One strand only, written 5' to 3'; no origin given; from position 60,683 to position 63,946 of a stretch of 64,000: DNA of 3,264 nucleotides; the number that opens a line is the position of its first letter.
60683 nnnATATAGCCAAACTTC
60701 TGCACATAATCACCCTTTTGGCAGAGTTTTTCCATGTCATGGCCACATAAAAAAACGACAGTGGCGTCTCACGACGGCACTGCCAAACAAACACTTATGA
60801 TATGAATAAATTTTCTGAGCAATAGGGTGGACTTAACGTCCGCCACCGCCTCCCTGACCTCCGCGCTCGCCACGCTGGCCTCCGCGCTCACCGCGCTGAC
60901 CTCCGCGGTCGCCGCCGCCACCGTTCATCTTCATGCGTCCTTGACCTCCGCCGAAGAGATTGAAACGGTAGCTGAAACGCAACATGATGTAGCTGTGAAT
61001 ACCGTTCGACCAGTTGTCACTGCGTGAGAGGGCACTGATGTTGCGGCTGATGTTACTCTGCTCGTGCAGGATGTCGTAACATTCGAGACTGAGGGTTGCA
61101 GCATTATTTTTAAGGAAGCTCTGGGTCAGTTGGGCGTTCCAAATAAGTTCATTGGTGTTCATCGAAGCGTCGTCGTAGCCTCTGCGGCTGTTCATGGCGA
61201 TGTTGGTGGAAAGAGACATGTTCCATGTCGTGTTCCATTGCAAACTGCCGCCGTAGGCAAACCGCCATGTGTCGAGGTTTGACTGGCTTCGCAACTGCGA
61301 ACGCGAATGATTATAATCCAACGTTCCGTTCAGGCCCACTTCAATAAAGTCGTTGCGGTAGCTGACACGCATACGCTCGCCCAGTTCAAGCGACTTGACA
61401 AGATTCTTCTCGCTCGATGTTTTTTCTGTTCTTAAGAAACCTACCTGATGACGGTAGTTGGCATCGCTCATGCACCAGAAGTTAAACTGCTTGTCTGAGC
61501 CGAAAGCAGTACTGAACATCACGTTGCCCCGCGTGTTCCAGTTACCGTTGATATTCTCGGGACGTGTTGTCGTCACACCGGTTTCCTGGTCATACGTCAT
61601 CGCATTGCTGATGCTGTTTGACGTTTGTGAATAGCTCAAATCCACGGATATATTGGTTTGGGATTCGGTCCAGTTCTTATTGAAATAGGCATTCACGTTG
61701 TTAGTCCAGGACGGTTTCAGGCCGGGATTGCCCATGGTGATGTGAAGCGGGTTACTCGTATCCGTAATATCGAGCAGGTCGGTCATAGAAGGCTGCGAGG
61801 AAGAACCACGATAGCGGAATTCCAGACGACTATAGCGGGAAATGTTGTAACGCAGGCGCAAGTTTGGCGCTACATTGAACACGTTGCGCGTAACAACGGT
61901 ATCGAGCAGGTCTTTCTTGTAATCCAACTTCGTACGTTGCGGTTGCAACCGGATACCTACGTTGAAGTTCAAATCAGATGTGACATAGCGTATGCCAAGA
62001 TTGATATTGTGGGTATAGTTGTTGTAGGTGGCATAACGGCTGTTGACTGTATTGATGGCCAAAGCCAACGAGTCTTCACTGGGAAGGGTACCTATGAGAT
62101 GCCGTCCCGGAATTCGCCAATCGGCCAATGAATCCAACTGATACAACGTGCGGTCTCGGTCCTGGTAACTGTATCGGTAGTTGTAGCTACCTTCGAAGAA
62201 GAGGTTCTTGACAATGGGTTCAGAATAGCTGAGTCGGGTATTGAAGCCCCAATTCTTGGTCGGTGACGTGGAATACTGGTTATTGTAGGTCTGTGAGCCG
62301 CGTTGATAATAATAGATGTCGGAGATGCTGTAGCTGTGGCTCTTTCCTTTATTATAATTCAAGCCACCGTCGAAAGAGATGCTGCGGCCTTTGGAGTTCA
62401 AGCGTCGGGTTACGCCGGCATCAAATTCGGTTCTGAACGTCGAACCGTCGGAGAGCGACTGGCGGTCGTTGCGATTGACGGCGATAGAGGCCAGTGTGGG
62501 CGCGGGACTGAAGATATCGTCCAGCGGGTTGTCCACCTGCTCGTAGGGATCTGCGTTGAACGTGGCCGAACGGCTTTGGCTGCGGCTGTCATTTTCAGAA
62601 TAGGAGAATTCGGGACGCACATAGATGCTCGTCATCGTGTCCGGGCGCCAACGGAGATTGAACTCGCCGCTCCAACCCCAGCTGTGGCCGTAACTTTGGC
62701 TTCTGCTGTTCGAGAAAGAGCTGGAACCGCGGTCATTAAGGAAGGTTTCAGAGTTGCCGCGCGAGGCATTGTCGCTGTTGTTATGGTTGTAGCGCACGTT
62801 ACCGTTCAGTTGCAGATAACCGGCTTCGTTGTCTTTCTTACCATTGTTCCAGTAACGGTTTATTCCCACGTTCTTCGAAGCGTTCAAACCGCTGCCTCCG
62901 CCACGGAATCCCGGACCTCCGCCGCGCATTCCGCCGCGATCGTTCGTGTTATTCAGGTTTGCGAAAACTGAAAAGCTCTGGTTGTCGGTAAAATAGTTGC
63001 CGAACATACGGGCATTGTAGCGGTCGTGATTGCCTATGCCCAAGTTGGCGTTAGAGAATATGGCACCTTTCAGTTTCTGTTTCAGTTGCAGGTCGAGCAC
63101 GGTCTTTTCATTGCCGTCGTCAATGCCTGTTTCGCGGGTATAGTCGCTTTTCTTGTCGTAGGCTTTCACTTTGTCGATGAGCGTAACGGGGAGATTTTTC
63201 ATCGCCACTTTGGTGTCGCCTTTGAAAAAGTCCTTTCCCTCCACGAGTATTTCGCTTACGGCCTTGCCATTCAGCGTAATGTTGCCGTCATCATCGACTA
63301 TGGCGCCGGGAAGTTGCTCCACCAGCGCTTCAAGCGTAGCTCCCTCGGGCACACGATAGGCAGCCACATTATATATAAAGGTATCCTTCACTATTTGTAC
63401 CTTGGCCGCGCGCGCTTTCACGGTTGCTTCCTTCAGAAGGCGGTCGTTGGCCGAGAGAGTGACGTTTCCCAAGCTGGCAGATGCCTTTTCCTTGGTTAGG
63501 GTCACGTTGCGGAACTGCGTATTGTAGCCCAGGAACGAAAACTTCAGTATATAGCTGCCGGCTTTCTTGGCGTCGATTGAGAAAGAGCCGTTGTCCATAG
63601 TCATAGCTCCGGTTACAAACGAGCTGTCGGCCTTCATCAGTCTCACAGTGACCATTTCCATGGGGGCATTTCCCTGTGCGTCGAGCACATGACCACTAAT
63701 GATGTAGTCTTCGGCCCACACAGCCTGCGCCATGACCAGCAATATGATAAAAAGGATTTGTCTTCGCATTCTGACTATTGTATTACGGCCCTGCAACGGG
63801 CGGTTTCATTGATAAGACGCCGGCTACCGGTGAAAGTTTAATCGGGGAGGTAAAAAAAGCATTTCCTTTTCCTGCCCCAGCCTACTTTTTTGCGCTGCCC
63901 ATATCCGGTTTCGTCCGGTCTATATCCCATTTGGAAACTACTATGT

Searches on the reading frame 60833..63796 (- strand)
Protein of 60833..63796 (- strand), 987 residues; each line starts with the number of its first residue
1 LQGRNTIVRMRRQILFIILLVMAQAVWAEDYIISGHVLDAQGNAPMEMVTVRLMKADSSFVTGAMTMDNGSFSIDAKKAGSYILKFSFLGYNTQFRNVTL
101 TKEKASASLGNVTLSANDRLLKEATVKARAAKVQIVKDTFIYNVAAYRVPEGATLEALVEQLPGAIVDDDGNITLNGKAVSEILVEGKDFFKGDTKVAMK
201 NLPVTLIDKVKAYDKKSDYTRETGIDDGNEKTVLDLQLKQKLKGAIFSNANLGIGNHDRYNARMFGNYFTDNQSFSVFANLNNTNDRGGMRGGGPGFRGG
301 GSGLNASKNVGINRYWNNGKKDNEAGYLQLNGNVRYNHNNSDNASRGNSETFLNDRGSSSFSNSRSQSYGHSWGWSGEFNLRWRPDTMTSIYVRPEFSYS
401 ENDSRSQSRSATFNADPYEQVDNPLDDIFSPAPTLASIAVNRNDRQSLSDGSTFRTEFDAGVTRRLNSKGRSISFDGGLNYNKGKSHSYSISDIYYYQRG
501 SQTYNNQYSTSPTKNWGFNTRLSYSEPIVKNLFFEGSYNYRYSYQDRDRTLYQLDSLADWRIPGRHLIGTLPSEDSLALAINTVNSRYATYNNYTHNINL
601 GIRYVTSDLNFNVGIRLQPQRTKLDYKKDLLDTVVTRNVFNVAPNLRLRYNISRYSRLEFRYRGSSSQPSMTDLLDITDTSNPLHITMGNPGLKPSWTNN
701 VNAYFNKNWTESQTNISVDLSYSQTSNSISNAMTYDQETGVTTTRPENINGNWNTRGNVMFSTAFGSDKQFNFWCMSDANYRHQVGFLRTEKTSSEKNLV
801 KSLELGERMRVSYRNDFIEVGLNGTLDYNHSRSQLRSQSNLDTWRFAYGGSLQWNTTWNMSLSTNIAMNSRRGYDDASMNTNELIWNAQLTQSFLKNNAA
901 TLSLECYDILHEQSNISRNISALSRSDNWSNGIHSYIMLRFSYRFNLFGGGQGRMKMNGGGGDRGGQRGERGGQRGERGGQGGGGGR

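Call 70: search_protein_families(library=pfam, proteins=[window:60833-63796:-], max_evalue=0.001)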
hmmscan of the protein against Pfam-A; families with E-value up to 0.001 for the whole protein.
window:60833-63796:- (987 aa): 4 families
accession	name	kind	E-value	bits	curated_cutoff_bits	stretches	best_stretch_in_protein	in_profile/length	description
PF14905.12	OMP_b-brl_3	-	9.2e-28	97.8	27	2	465-773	2-288/408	Outer membrane protein beta-barrel family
PF13715.12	CarbopepD_reg_2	-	3.8e-13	49.7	32.2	1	33-106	1-70/88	CarboxypepD_reg-like domain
PF13620.12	CarboxypepD_reg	-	1.3e-12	48.3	32.3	1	33-114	2-81/82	Carboxypeptidase regulatory-like domain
PF00593.30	TonB_dep_Rec_b-barrel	-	6.4e-05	23.4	27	1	465-752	14-322/436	TonB dependent receptor-like, beta-barrel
